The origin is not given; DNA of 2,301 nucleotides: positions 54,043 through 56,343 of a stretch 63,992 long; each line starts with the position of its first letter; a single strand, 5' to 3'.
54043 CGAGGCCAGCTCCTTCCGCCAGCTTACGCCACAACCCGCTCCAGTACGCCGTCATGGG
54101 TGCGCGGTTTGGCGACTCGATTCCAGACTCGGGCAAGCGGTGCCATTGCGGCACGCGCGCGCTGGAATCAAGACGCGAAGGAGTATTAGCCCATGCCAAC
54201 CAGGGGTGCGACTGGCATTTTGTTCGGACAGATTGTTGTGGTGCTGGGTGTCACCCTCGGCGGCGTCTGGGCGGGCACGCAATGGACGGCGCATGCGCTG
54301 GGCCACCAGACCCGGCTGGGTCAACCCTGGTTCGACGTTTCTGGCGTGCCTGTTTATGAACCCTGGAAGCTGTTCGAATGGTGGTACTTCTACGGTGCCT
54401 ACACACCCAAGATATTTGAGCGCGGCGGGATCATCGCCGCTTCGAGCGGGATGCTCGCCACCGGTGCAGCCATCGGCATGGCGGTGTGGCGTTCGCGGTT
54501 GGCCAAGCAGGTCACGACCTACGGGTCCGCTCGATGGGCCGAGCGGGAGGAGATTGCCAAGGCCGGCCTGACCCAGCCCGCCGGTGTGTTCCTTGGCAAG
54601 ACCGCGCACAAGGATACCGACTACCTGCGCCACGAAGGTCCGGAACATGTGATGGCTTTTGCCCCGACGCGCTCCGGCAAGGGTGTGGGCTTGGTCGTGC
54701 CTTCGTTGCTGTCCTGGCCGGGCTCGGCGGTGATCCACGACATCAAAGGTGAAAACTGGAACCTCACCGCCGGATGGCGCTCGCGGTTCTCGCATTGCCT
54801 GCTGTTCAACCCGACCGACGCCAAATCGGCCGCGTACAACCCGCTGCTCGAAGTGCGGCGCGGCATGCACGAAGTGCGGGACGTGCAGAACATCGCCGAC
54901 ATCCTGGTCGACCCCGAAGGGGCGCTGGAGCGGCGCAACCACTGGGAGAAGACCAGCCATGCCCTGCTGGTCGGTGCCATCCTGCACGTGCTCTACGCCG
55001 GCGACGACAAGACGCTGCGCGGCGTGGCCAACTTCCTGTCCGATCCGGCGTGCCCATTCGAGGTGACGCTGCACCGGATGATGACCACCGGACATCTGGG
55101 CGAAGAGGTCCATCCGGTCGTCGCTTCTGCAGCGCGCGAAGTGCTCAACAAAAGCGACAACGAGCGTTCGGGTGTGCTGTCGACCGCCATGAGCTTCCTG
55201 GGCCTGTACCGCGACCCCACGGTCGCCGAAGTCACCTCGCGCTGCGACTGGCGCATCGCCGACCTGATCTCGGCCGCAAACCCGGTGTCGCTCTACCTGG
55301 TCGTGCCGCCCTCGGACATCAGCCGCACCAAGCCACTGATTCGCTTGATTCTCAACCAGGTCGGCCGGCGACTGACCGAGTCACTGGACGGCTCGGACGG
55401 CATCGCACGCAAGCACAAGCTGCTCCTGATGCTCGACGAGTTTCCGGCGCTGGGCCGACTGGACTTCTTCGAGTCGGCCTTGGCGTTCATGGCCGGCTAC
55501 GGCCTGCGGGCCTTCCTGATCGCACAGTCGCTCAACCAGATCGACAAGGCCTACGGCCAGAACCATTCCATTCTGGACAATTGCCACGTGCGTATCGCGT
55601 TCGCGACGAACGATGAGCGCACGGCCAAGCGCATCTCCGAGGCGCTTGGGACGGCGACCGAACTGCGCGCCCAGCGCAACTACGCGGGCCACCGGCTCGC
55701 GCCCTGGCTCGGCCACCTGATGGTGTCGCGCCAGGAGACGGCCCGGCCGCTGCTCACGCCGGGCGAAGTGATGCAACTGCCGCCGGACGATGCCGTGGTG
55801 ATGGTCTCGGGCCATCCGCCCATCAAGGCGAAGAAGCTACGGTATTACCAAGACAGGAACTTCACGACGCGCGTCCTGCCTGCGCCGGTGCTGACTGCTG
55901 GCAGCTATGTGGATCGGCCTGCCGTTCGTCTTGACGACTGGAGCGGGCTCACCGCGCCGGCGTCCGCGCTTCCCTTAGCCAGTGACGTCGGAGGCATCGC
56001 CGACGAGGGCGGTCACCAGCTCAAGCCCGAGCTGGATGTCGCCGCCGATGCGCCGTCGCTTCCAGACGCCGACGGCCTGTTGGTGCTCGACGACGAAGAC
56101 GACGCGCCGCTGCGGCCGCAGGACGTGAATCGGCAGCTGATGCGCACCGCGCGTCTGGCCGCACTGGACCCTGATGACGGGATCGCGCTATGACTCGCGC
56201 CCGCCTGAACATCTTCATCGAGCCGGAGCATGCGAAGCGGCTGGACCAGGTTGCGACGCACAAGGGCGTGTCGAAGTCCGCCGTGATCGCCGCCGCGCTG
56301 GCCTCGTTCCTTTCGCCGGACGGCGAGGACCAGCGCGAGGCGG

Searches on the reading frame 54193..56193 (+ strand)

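Call 67: search_protein_families(library=padloc, proteins=[window:54193-56193:+], max_evalue=0.001)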
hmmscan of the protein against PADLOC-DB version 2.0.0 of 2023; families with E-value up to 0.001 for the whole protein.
window:54193-56193:+ (666 aa): 1 family
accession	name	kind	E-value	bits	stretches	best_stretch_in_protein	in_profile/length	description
PDLC04140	mad8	-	3.9e-11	41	1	132-491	4-276/314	mads_8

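Call 68: search_protein_families(library=pfam, proteins=[window:54193-56193:+], max_evalue=0.001)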
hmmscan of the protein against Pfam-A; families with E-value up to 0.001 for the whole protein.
window:54193-56193:+ (666 aa): 3 families
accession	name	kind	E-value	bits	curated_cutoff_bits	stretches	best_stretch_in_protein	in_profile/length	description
PF02534.20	T4SS-DNA_transf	-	2.5e-103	346.9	20.1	1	114-563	1-457/468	Type IV secretory system Conjugative DNA transfer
PF10412.15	TrwB_AAD_bind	-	7.7e-29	101.2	20.5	1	179-545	46-382/387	Type IV secretion-system coupling protein DNA-binding domain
PF12696.13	TraG-D_C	-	1e-28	100.2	22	1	410-530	2-125/126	TraM recognition site of TraD and TraG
